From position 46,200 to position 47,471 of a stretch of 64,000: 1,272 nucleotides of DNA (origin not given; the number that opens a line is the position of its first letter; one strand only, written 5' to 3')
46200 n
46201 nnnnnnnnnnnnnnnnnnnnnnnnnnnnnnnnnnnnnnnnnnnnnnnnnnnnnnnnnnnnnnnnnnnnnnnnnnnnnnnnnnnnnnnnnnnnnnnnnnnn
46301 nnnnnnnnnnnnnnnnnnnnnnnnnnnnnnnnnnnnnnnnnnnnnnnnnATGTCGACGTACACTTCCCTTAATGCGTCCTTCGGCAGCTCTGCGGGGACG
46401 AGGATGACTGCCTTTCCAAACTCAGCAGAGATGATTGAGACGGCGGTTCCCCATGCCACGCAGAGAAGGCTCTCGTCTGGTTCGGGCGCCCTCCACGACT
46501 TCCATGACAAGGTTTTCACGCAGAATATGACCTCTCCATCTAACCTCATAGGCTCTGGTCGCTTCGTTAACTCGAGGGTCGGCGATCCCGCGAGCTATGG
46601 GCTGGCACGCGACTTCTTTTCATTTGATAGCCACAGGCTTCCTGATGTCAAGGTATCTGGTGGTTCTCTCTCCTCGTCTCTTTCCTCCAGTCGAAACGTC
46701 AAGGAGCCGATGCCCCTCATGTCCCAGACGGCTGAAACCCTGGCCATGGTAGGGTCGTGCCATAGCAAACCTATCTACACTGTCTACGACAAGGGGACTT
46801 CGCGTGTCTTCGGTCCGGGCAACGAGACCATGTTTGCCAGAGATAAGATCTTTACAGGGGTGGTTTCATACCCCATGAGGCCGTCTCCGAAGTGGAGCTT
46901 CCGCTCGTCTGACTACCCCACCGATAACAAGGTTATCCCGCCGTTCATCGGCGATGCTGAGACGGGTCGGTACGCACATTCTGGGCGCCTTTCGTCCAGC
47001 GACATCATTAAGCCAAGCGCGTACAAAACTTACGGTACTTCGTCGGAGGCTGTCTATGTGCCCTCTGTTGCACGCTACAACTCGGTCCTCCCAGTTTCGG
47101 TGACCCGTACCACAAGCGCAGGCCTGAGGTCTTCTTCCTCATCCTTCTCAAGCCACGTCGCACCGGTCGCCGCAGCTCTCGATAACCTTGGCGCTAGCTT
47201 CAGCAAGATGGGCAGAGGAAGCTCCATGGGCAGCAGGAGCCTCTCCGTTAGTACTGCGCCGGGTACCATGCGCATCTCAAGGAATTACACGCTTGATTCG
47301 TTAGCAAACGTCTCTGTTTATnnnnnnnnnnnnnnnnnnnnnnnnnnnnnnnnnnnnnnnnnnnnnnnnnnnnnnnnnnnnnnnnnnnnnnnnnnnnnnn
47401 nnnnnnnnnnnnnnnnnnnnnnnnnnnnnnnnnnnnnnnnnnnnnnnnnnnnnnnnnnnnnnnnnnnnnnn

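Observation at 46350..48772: Tandem pair of lineage-specific paralogs sharing short motifs (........; S-[LV]STAPGT-R-[IF]S); the second carries a 4x CxxC putative zinc module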

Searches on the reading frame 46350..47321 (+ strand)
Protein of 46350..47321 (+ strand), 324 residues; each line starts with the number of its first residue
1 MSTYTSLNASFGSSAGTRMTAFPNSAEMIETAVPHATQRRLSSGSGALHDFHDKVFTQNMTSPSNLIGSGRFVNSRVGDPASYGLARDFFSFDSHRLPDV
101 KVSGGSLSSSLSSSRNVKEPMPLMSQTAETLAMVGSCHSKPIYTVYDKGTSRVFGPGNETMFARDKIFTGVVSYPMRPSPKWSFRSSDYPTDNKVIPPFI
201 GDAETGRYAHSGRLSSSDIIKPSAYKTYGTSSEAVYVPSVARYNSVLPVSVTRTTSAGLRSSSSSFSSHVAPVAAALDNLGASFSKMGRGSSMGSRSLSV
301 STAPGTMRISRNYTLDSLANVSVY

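Call 4: search_protein_families(library=pfam, proteins=[window:46350-47321:+], max_evalue=10)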
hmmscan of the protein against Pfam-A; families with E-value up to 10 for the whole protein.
window:46350-47321:+ (324 aa): 0 families

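Call 6: find_homologous_proteins(query=window:46350-47321:+, max_evalue=0.01)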
Query window:46350-47321:+ (324 aa): 3 proteins with E <= 0.01 among 4697 candidates.
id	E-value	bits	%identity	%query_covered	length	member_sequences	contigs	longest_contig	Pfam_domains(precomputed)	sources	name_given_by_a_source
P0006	2.7e-192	656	94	100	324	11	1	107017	-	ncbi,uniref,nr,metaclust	ncbi:Hypothetical protein GLP15_701 [Giardia lamblia P15]|uniref:Uncharacterized protein n=1 Tax=Gia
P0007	1.1e-172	592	89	94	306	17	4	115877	-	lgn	-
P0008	1.1e-169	582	83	100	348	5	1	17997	-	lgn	-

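Call 12: list_cluster_members(proteins=[window:46350-47321:+, window:47417-48769:+])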
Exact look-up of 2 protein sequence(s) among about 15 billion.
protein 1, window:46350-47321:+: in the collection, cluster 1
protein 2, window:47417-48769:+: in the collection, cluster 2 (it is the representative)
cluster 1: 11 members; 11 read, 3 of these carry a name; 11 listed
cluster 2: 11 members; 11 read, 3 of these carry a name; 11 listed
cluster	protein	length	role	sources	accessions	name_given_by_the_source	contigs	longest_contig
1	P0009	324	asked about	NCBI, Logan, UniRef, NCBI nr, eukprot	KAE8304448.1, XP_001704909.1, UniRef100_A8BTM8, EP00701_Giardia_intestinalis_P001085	hypothetical protein GL50803_0016844 [Giardia duodenalis] | Uncharacterized protein n=1 Tax=Giardia intestinalis (strain ATCC 50803 / WB clone C6) ... | hypothetical protein GL50803_0016844 [Giardia intestinalis]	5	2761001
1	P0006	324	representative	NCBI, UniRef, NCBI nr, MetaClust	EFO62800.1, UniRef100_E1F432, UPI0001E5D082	Hypothetical protein GLP15_701 [Giardia lamblia P15] | Uncharacterized protein n=1 Tax=Giardia intestinalis (strain P15) TaxID=658858 ... | status=active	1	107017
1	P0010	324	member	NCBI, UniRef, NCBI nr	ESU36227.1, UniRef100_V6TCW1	Hypothetical protein DHA2_16844 [Giardia duodenalis] | Uncharacterized protein n=1 Tax=Giardia intestinalis TaxID=5741 RepID=V6TCW1_GIAIN | Hypothetical protein DHA2_16844 [Giardia intestinalis]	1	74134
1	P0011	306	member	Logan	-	-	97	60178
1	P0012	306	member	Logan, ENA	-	-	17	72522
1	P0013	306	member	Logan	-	-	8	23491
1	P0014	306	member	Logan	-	-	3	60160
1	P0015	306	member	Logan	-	-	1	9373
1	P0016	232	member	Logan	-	-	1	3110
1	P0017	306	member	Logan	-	-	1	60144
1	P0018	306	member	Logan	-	-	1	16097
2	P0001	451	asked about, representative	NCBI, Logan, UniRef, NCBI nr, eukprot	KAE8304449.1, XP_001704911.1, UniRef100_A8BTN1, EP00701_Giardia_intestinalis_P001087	hypothetical protein GL50803_004852 [Giardia duodenalis] | Uncharacterized protein n=1 Tax=Giardia intestinalis (strain ATCC 50803 / WB clone C6) ... | hypothetical protein GL50803_004852 [Giardia intestinalis]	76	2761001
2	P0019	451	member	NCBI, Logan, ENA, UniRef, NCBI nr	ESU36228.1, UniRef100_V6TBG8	Hypothetical protein DHA2_4852 [Giardia duodenalis] | Uncharacterized protein n=1 Tax=Giardia intestinalis TaxID=5741 RepID=V6TBG8_GIAIN | Hypothetical protein DHA2_4852 [Giardia intestinalis]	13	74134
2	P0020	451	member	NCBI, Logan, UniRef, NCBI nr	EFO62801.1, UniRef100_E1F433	Hypothetical protein GLP15_702 [Giardia lamblia P15] | Uncharacterized protein n=1 Tax=Giardia intestinalis (strain P15) TaxID=658858 ...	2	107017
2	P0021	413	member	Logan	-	-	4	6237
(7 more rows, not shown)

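Call 34: search_solved_structures(query=A3, max_evalue=10, show_alignments=3)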
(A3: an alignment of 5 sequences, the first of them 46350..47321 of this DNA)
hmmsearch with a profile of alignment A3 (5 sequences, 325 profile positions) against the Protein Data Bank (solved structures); distinct sequences matched with E-value up to 10: 1.
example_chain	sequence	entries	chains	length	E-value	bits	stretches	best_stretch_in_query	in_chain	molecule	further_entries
7f9h_A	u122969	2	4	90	1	12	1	255-301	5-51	EnrR repressor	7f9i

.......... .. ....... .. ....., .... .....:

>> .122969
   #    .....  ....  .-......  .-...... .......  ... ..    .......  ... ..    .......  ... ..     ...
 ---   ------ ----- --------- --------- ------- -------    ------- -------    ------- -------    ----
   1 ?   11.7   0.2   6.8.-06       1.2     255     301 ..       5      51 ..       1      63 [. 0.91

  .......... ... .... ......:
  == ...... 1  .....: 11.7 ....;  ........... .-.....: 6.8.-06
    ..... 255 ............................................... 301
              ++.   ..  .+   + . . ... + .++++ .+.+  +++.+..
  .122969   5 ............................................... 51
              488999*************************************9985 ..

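Call 50: predict_structure(alignment_id=A2)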
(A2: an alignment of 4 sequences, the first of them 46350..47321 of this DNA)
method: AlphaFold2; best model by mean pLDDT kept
length: 324 residues; sequences in the alignment: 4
mean_pLDDT: 28.0   pTM: 0.12
mean pLDDT of the five models: 28.0, 27.1, 24.4, 23.7, 22.8
residues with pLDDT >= 90: 0; 70-90: 0; 50-70: 0; < 50: 324
segments of 3 or more residues with pLDDT < 50: 1-324
pLDDT, mean of each block of 10 residues (from residue 1): 26 27 26 25 26 26 28 28 31 28 28 27 27 28 29 29 27 24 30 33 33 31 28 26 26 26 28 29 32 30 27 28 24
secondary structure, 60 per line:
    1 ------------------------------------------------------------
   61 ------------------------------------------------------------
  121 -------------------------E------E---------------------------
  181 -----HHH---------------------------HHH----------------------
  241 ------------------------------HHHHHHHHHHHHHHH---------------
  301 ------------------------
elements in order: H271-285

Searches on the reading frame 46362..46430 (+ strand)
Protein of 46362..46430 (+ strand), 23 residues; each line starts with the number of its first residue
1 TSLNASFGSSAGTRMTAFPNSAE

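Call 62: search_protein_families(library=pfam, proteins=[window:46362-46430:+], max_evalue=10)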
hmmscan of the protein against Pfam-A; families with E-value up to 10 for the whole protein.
seq(23 aa): 0 families

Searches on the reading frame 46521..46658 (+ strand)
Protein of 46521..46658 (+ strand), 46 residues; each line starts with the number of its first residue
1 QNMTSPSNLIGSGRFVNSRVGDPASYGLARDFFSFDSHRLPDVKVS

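Call 40: find_homologous_proteins(query=A6, max_evalue=10)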
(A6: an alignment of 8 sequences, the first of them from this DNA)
Query A6 (8 sequences): 11 candidates shared short words with the query, none scored E <= 10.
